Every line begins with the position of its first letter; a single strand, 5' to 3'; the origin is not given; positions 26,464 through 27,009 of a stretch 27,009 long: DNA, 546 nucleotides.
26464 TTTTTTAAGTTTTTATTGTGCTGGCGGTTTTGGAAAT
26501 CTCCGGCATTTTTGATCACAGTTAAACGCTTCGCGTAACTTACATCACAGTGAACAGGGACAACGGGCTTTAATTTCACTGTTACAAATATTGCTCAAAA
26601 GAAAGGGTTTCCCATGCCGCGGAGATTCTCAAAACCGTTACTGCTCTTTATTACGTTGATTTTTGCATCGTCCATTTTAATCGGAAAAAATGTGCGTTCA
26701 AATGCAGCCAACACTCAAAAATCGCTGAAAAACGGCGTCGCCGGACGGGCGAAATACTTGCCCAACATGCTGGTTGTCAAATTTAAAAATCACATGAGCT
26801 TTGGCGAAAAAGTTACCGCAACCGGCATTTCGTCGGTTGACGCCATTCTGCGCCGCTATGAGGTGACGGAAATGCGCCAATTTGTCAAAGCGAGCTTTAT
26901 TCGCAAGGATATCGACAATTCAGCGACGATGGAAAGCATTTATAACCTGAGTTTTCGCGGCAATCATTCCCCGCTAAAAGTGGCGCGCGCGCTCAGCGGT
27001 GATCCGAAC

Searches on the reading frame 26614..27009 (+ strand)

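Call 86: search_protein_families(library=pfam, proteins=[window:26614-27009:+], max_evalue=0.05)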
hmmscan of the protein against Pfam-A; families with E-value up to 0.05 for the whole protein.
window:26614-27009:+ (132 aa): 2 families
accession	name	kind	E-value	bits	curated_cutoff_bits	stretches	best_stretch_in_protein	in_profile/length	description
PF22148.1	Fervidolysin_NPro-like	-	0.036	14.9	21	0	42-85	9-41/81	Fervidolysin N-terminal prodomain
PF16361.10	Peptidase_S8_N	-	0.045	14.7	30.5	0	65-127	24-84/142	N-terminal of Subtilase family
